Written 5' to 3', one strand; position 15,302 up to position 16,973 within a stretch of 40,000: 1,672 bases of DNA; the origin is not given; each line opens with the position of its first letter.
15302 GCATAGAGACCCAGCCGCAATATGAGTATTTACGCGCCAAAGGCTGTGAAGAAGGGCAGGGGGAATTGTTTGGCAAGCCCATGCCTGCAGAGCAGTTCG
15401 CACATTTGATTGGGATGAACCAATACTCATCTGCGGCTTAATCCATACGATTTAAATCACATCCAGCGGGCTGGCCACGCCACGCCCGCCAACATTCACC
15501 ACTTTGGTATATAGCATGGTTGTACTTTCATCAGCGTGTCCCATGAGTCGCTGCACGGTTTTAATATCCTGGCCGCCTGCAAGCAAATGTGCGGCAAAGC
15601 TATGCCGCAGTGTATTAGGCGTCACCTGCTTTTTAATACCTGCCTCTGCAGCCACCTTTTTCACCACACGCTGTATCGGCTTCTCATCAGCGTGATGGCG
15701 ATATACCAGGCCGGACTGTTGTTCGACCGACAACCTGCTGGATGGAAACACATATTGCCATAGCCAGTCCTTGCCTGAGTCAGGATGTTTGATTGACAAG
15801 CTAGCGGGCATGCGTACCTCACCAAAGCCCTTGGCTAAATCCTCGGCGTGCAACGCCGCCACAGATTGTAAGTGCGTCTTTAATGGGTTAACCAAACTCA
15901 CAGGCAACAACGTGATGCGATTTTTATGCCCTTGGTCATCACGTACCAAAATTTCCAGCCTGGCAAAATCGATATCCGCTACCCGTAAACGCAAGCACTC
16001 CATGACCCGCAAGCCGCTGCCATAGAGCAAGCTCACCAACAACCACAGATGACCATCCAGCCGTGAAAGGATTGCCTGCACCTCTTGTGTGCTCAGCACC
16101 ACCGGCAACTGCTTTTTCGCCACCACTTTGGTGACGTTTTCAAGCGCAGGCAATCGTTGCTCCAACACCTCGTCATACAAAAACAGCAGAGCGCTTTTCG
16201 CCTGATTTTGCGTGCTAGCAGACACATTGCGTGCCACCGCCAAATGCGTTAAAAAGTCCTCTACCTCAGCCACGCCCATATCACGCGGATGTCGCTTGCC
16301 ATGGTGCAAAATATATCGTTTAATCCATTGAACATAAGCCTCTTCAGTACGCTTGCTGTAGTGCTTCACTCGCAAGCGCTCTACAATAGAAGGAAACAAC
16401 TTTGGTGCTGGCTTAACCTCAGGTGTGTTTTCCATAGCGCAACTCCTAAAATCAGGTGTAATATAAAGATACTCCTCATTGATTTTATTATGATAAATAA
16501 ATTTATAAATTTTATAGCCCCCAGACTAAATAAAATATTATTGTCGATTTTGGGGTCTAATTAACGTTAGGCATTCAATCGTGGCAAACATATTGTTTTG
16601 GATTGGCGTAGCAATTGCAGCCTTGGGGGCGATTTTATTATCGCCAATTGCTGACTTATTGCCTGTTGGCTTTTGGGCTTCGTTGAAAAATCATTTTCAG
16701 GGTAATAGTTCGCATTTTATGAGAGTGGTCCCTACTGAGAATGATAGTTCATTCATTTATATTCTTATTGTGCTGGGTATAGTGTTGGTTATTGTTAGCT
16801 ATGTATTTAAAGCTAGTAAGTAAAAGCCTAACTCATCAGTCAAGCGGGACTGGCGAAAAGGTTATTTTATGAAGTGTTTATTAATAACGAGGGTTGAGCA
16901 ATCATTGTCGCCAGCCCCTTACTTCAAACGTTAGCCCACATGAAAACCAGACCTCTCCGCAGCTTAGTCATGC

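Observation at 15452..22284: Complete chromosomal integron with eleven cassettes of almost entirely unknown function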

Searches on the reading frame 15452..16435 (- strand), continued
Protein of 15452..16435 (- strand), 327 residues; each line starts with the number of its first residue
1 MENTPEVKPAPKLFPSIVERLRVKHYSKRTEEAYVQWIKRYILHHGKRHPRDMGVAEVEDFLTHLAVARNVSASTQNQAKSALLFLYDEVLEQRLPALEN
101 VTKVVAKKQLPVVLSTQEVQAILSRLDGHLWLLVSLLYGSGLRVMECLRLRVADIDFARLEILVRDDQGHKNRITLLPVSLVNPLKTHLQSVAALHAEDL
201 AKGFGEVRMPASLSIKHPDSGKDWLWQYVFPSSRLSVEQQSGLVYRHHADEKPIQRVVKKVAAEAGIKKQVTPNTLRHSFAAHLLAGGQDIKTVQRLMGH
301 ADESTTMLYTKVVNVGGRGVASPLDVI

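Call 83: find_homologous_proteins(query=window:15452-16435:-, max_evalue=1e-60)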
Query window:15452-16435:- (327 aa): 7958 proteins with E <= 1e-60 among 8000 candidates; the best 120 are listed.
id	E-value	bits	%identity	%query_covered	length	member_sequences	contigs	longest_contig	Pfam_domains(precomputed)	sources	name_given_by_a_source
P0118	7.7e-209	710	98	100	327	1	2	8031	PF13495.13,PF00589.28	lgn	-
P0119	9.0e-207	703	97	100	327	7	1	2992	PF13495.13,PF00589.28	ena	-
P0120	1.3e-204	696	96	100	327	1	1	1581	PF13495.13,PF00589.28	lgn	-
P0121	2.1e-201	686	94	100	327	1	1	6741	PF13495.13,PF00589.28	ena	-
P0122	3.2e-201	685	94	100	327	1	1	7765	PF13495.13,PF00589.28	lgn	-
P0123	7.1e-199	677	94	100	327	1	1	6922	PF13495.13,PF00589.28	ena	-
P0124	1.4e-191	654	90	100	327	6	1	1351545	PF13495.13,PF00589.28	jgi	jgi:integron integrase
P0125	1.9e-178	610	83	100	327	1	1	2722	PF13495.13,PF00589.28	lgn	-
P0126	1.3e-172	591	81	100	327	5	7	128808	PF13495.13,PF00589.28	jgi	jgi:integron integrase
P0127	1.9e-172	591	82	100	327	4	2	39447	PF13495.13,PF00589.28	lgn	-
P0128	3.0e-172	590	82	100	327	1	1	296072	PF13495.13,PF00589.28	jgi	-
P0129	8.5e-172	589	81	100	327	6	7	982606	PF13495.13,PF00589.28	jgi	jgi:integron integrase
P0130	9.7e-171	585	81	100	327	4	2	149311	PF13495.13,PF00589.28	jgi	-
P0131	1.4e-170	584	81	100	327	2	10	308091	PF13495.13,PF00589.28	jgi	jgi:integron integrase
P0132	2.8e-170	584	80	100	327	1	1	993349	PF13495.13,PF00589.28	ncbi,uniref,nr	ncbi:integron integrase [Methylophilus sp. OH31]|uniref:integron integrase n=1 Tax=Methylophilus sp.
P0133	3.9e-170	583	81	100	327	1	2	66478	PF13495.13,PF00589.28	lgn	-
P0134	4.8e-170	583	80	100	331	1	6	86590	PF13495.13,PF00589.28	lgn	-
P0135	2.3e-169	581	80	100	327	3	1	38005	PF13495.13,PF00589.28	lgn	-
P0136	4.4e-169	580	80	100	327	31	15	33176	PF13495.13,PF00589.28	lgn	-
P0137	5.5e-168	576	80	100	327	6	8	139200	PF13495.13,PF00589.28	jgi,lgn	-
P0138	6.4e-166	569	80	100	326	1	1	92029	PF13495.13,PF00589.28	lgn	-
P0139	4.4e-165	566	79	100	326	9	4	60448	PF13495.13,PF00589.28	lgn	-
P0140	7.1e-164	562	78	100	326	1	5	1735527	PF13495.13,PF00589.28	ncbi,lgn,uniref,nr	ncbi:integron integrase [Methylophilus sp. QUAN]|uniref:integron integrase n=1 Tax=Methylophilus sp.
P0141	9.2e-164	562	78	100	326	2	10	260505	PF13495.13,PF00589.28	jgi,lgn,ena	-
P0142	1.4e-163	562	79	100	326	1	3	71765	PF13495.13,PF00589.28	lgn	-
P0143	1.4e-163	561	78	100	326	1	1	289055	PF13495.13,PF00589.28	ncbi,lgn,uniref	ncbi:integron integrase [Methylophilus sp. 'Pure River']|uniref:integron integrase n=1 Tax=Methyloph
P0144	1.8e-163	561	78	100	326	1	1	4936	PF13495.13,PF00589.28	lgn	-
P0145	1.1e-162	559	78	100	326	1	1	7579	PF13495.13,PF00589.28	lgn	-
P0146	7.0e-162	556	78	100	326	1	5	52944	PF13495.13,PF00589.28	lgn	-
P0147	7.2e-162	556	79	100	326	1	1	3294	PF13495.13,PF00589.28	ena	-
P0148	1.0e-160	552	76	100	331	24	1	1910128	PF13495.13,PF00589.28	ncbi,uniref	ncbi:integron integrase [Methylophilus glucosoxydans]|uniref:Integron integrase n=1 Tax=Methylophilu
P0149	2.2e-160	551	77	100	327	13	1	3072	PF13495.13,PF00589.28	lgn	-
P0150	2.3e-159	548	77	100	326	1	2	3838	PF13495.13,PF00589.28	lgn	-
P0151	2.6e-159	548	75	100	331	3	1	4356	PF13495.13,PF00589.28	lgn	-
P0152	1.2e-154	532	72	100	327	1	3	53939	PF13495.13,PF00589.28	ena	-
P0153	3.9e-154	531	72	100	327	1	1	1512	PF13495.13,PF00589.28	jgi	jgi:integron integrase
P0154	1.2e-153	529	71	100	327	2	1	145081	PF13495.13,PF00589.28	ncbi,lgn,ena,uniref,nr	ncbi:MAG TPA: integron integrase [Methylophilus sp.]|uniref:integron integrase n=1 Tax=Methylophilus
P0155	3.7e-153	527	71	100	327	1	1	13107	PF13495.13,PF00589.28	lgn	-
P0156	1.0e-152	526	71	100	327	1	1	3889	PF13495.13,PF00589.28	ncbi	ncbi:MAG: integron integrase [Methylophilus sp.]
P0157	1.4e-152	525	72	100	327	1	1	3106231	PF13495.13,PF00589.28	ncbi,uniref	ncbi:MAG: integron integrase [Methylophilus sp.]|uniref:integron integrase n=1 Tax=Methylophilus sp.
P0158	1.6e-152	525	73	100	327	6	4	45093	PF13495.13,PF00589.28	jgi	jgi:integron integrase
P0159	2.8e-152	524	71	100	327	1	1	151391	PF13495.13,PF00589.28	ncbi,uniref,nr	ncbi:integron integrase [Methylophilus aquaticus]|uniref:Integron integrase n=1 Tax=Methylophilus aq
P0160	3.1e-152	524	71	100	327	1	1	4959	PF13495.13,PF00589.28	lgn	-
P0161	3.2e-152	524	72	100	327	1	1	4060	PF13495.13,PF00589.28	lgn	-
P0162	3.3e-152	524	72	100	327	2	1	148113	PF13495.13,PF00589.28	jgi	jgi:integron integrase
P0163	4.1e-152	524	72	100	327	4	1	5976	PF13495.13,PF00589.28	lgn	-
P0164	6.4e-152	523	72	100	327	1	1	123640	PF13495.13,PF00589.28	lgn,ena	-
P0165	1.5e-151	522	72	100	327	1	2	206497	PF13495.13,PF00589.28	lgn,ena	-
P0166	1.6e-151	522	72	100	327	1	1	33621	PF13495.13,PF00589.28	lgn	-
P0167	2.1e-151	522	72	100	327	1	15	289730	PF13495.13,PF00589.28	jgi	jgi:integron integrase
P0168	2.4e-151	521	71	100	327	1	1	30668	PF13495.13,PF00589.28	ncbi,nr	ncbi:MAG TPA: integron integrase [Methylophilus sp.]|nr:integron integrase [Methylophilus sp.]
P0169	4.5e-151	520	72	100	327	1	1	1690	PF13495.13,PF00589.28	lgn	-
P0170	4.7e-151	520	72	100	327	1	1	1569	PF13495.13,PF00589.28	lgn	-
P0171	5.2e-151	520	72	97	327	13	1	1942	PF13495.13,PF00589.28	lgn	-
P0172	5.8e-151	520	72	100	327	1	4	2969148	PF13495.13,PF00589.28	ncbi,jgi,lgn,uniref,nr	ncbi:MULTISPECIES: integron integrase [unclassified Methylophilus]|uniref:integron integrase n=1 Tax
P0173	7.8e-151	520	71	100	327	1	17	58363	PF13495.13,PF00589.28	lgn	-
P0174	8.4e-151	520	71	100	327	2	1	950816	PF13495.13,PF00589.28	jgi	-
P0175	8.8e-151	519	70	100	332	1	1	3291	PF13495.13,PF00589.28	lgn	-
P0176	1.2e-150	519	71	100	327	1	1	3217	PF13495.13,PF00589.28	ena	-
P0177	1.4e-150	519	70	100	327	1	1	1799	PF13495.13,PF00589.28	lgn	-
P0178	1.5e-150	519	70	100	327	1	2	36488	PF13495.13,PF00589.28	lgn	-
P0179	1.6e-150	519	71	100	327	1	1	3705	PF13495.13,PF00589.28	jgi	jgi:integron integrase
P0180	2.3e-150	518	71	100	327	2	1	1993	PF13495.13,PF00589.28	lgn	-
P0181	2.5e-150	518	71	100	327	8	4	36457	PF13495.13,PF00589.28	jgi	jgi:integron integrase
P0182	2.6e-150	518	71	100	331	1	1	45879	PF13495.13,PF00589.28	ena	-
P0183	3.3e-150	518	71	100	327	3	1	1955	PF13495.13,PF00589.28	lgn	-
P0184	3.4e-150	518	71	100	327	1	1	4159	PF13495.13,PF00589.28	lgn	-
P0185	3.4e-150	518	71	100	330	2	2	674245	PF13495.13,PF00589.28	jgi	jgi:integron integrase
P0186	4.3e-150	517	72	100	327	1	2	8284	PF13495.13,PF00589.28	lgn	-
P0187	7.7e-150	516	71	100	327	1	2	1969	PF13495.13,PF00589.28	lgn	-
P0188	8.2e-150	516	70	100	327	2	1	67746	PF13495.13,PF00589.28,PF02899.24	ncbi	-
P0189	8.2e-150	516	71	100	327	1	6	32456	PF13495.13,PF00589.28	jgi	jgi:integron integrase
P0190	1.6e-149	515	71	100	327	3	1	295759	PF13495.13,PF00589.28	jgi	jgi:integron integrase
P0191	2.0e-149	515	71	100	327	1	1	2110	PF13495.13,PF00589.28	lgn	-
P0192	2.3e-149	515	71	100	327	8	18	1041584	PF13495.13,PF00589.28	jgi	jgi:integron integrase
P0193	8.0e-149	513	70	100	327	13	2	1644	PF13495.13,PF00589.28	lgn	-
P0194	9.9e-149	513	71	100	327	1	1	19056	PF13495.13,PF00589.28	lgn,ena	-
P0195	1.5e-148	512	70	100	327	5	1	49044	PF13495.13,PF00589.28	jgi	jgi:integron integrase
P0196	1.6e-148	512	71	100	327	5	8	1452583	PF13495.13,PF00589.28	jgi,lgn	-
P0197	2.2e-148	512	70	100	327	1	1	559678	PF13495.13,PF00589.28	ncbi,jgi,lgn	jgi:integron integrase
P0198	5.5e-148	510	69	100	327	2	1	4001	PF13495.13,PF00589.28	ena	-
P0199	1.0e-147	509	71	100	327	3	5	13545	PF13495.13,PF00589.28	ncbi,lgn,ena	-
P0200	5.1e-145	501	69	100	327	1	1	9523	PF13495.13,PF00589.28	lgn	-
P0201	2.7e-144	498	70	100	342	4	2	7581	PF13495.13,PF00589.28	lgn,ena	-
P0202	9.2e-143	493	68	100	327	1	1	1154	PF13495.13,PF00589.28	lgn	-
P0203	2.1e-142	492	67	100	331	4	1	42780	PF13495.13,PF00589.28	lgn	-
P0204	2.1e-142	492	67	100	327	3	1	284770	PF13495.13,PF00589.28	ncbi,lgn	-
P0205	2.4e-141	489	67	100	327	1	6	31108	PF13495.13,PF00589.28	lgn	-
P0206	4.0e-141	488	68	100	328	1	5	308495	PF13495.13,PF00589.28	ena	-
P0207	7.8e-141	487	67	100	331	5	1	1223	PF13495.13,PF00589.28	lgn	-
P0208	2.4e-140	485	66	100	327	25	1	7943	PF13495.13,PF00589.28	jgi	jgi:integron integrase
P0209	3.0e-140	485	67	99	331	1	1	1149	PF13495.13,PF00589.28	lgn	-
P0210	1.3e-139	483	68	100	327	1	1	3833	PF13495.13,PF00589.28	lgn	-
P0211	3.2e-139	482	68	99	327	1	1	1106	PF13495.13,PF00589.28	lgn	-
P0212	3.2e-139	482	68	99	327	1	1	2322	PF13495.13,PF00589.28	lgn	-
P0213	3.3e-139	481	68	99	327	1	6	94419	PF13495.13,PF00589.28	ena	-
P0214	4.1e-139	481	66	100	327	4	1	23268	PF13495.13,PF00589.28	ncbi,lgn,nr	ncbi:MAG: integron integrase [Methylotenera sp.]|nr:integron integrase [Methylotenera sp.]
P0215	8.3e-139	480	67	99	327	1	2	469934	PF13495.13,PF00589.28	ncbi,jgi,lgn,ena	-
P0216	9.8e-139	480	67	100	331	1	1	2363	PF13495.13,PF00589.28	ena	-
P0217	1.1e-138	480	66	100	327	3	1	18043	PF13495.13,PF00589.28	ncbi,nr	ncbi:MAG: integron integrase [Methylotenera sp.]|nr:integron integrase [Methylotenera sp.]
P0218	1.2e-138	480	67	99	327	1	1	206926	PF13495.13,PF00589.28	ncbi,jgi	jgi:integron integrase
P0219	1.3e-138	480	67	100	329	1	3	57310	PF13495.13,PF00589.28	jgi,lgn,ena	-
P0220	1.4e-138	479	68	100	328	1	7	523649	PF13495.13,PF00589.28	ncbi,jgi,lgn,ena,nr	ncbi:MAG TPA: integron integrase [Methylotenera sp.]|nr:integron integrase [Methylotenera sp.] HPH04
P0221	1.8e-138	479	67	100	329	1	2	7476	PF13495.13,PF00589.28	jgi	jgi:integron integrase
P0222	2.1e-138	479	67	99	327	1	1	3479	PF13495.13,PF00589.28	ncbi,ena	-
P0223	2.3e-138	479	67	99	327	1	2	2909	PF13495.13,PF00589.28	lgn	-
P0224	2.4e-138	479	67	99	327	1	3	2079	PF13495.13,PF00589.28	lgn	-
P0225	2.4e-138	479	67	99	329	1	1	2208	PF13495.13,PF00589.28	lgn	-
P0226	2.5e-138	479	67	99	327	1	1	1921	PF13495.13,PF00589.28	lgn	-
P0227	2.6e-138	479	67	100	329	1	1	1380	PF13495.13,PF00589.28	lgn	-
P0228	2.6e-138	479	67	100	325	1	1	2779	PF13495.13,PF00589.28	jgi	jgi:integron integrase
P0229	3.0e-138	478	66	100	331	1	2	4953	PF13495.13,PF00589.28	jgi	jgi:integron integrase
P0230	3.4e-138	478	67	99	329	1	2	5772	PF13495.13,PF00589.28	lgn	-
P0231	3.6e-138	478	67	99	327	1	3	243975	PF13495.13,PF00589.28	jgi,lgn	jgi:integron integrase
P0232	4.4e-138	478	66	100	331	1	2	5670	PF13495.13,PF00589.28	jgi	jgi:integron integrase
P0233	4.7e-138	478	67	100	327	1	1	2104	PF13495.13,PF00589.28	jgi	jgi:integron integrase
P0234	5.0e-138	478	67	100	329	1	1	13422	PF13495.13,PF00589.28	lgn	-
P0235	5.5e-138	477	66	100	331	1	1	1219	PF13495.13,PF00589.28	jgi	jgi:integron integrase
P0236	9.5e-138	477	65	100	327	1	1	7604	PF13495.13,PF00589.28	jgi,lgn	jgi:integron integrase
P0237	1.2e-137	476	66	100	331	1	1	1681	PF13495.13,PF00589.28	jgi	jgi:integron integrase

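Call 85: find_encoding_contigs(protein=P0124, flank=10000, max_places=1)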
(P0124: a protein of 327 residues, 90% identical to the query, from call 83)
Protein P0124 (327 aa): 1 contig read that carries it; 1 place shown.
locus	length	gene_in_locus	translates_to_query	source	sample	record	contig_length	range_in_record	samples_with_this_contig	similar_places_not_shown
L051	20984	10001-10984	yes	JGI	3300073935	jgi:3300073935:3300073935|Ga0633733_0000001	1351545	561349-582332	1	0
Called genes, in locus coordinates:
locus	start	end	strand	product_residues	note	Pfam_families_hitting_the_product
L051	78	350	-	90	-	-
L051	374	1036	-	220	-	-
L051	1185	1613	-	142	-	PF00892:EamA, PF05653:Mg_trans_NIPA (weak)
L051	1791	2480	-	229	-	PF00230:MIP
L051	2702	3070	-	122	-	PF00903:Glyoxalase (weak), PF12681:Glyoxalase_2 (faint)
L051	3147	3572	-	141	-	PF00903:Glyoxalase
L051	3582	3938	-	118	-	-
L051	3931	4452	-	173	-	PF13302:Acetyltransf_3, PF00583:Acetyltransf_1, PF13420:Acetyltransf_4, PF13508:Acetyltransf_7, PF08445:FR47 (weak)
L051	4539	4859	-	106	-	PF00893:Multi_Drug_Res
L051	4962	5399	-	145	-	PF08327:AHSA1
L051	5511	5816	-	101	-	-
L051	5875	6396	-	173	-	-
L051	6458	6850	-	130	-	PF06877:RraB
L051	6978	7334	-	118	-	-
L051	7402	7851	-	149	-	-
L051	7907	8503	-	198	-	PF13021:DUF3885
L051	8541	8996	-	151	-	PF14137:DUF4304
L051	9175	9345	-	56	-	-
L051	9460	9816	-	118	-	-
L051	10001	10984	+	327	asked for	PF13495:Phage_int_SAM_4, PF00589:Phage_integrase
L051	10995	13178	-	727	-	PF01590:GAF, PF00989:PAS (weak), PF13426:PAS_9 (weak), PF00990:GGDEF, PF00563:EAL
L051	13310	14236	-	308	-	PF17773:UPF0176_N, PF00581:Rhodanese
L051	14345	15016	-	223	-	PF01493:GXGXG (faint)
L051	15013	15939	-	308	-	PF01913:FTR, PF02741:FTR_C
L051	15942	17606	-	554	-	PF01979:Amidohydro_1 (faint), PF07969:Amidohydro_3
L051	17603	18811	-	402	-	-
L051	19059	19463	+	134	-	PF00334:NDK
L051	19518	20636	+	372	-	PF21016:RlmN_N, PF04055:Radical_SAM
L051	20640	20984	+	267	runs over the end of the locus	PF13424:TPR_12, PF07719:TPR_2 (weak), PF13181:TPR_8 (faint), PF13432:TPR_16, PF13414:TPR_11, PF23914:TPR_CcmH_CycH (weak), PF00515:TPR_1 (weak), PF13431:TPR_17 (weak), +2 more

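Call 86: find_encoding_contigs(protein=P0132, flank=10000, max_places=1)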
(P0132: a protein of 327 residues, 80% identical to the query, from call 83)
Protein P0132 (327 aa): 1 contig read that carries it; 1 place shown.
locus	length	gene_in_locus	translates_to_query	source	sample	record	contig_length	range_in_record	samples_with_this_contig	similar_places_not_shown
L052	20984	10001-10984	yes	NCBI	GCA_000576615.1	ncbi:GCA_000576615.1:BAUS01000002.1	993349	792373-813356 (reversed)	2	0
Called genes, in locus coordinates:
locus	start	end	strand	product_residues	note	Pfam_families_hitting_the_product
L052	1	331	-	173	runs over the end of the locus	PF13302:Acetyltransf_3, PF00583:Acetyltransf_1, PF13420:Acetyltransf_4, PF13508:Acetyltransf_7, PF08445:FR47 (weak)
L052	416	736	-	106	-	PF00893:Multi_Drug_Res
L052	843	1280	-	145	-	PF08327:AHSA1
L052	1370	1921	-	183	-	-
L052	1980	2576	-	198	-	PF13021:DUF3885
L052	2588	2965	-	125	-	-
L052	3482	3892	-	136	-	PF14106:DUF4279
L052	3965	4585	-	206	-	-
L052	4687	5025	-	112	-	-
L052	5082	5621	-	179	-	-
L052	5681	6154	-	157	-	-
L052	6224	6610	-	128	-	-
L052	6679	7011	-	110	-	-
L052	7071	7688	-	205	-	-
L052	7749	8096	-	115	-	-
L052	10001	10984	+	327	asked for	PF13495:Phage_int_SAM_4, PF00589:Phage_integrase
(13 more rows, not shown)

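Call 87: find_encoding_contigs(protein=P0140, flank=10000, max_places=1)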
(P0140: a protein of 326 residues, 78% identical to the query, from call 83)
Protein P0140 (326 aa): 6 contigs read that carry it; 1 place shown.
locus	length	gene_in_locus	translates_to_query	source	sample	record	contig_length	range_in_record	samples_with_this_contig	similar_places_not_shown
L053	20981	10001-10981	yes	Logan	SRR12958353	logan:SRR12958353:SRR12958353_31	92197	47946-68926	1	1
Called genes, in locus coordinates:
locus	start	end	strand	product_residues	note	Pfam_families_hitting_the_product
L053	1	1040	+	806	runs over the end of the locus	PF07660:STN (faint), PF07715:Plug, PF00593:TonB_dep_Rec_b-barrel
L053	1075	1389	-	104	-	PF09864:MliC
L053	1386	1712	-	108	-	PF02694:UPF0060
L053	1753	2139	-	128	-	-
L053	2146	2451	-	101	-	PF18911:PKD_4 (faint), PF22352:K319L-like_PKD (faint)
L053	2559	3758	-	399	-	PF07995:GSDH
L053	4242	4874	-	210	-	-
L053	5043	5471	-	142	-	PF00892:EamA, PF05653:Mg_trans_NIPA (weak)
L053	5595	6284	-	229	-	PF00230:MIP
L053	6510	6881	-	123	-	PF00903:Glyoxalase (weak), PF12681:Glyoxalase_2 (faint)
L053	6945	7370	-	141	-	PF00903:Glyoxalase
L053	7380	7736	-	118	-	-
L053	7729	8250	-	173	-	PF13302:Acetyltransf_3, PF00583:Acetyltransf_1, PF13420:Acetyltransf_4, PF13508:Acetyltransf_7, PF14542:Acetyltransf_CG (faint), PF08445:FR47 (weak)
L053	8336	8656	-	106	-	PF00893:Multi_Drug_Res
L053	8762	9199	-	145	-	PF08327:AHSA1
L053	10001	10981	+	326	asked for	PF13495:Phage_int_SAM_4, PF00589:Phage_integrase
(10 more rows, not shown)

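Call 88: find_encoding_contigs(protein=P0157, flank=10000, max_places=1)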
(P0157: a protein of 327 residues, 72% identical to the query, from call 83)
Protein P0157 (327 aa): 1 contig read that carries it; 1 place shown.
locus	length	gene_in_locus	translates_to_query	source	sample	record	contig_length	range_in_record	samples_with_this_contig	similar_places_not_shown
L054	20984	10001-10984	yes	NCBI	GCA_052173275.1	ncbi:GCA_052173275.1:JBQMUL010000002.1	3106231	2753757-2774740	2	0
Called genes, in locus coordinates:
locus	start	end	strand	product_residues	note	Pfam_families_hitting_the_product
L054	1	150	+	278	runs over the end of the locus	PF13512:TPR_18, PF13525:YfiO, PF13174:TPR_6 (faint)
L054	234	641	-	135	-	-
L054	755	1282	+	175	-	PF07638:Sigma70_ECF (weak), PF04542:Sigma70_r2, PF08281:Sigma70_r4_2, PF04545:Sigma70_r4 (weak)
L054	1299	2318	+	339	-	PF16220:DUF4880, PF04773:FecR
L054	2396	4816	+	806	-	PF07660:STN, PF07715:Plug, PF00593:TonB_dep_Rec_b-barrel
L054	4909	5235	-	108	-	PF02694:UPF0060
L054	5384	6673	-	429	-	PF07995:GSDH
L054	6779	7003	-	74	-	-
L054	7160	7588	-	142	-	PF00892:EamA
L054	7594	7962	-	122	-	PF00903:Glyoxalase (weak)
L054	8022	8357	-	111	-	-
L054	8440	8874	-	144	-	PF00903:Glyoxalase, PF12681:Glyoxalase_2 (weak)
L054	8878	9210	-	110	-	-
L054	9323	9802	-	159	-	PF06983:3-dmu-9_3-mt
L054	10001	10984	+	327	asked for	PF13495:Phage_int_SAM_4, PF00589:Phage_integrase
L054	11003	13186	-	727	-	PF01590:GAF, PF00989:PAS (faint), PF00990:GGDEF, PF00563:EAL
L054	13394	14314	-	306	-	PF17773:UPF0176_N, PF00581:Rhodanese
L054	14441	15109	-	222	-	PF01493:GXGXG (weak)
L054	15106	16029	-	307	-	PF01913:FTR, PF02741:FTR_C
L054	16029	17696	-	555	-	PF07969:Amidohydro_3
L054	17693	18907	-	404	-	-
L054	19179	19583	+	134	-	PF00334:NDK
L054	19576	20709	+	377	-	PF21016:RlmN_N, PF04055:Radical_SAM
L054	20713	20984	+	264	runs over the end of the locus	PF12895:ANAPC3 (faint), PF13414:TPR_11, PF13424:TPR_12, PF13432:TPR_16, PF00515:TPR_1, PF07719:TPR_2 (weak), PF13181:TPR_8 (weak), PF13431:TPR_17 (weak), +6 more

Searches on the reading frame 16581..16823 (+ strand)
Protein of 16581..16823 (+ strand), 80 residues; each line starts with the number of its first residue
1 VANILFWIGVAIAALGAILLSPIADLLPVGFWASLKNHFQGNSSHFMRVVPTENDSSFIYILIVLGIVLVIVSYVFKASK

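Call 6: search_protein_families(library=ncbifam, proteins=[window:16581-16823:+], max_evalue=0.01)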
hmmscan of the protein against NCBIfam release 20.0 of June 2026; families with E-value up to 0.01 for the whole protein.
window:16581-16823:+ (80 aa): 0 families

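Call 7: search_protein_families(library=pfam, proteins=[window:16581-16823:+], max_evalue=0.01)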
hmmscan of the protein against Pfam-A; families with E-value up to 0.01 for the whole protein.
window:16581-16823:+ (80 aa): 0 families

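Call 26: search_protein_families(library=padloc, proteins=[window:16581-16823:+], max_evalue=0.1)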
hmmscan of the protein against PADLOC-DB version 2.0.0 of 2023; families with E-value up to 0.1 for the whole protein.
window:16581-16823:+ (80 aa): 0 families

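Call 27: search_protein_families(library=pfam, proteins=[window:16581-16823:+], max_evalue=10)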
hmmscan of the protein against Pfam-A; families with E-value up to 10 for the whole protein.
window:16581-16823:+ (80 aa): 4 families
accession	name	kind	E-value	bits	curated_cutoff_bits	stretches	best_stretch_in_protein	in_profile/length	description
PF00335.26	Tetraspanin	-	0.013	15.6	32.1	1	3-74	9-62/225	Tetraspanin family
PF01998.22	DUF131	-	0.037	14.1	22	1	54-76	39-61/62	Protein of unknown function DUF131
PF25266.1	DUF7865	-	0.043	14.3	27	1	14-75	19-79/132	Domain of unknown function (DUF7865)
PF09925.14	DUF2157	-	0.24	11.6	32.4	1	53-74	29-50/146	Predicted membrane protein (DUF2157)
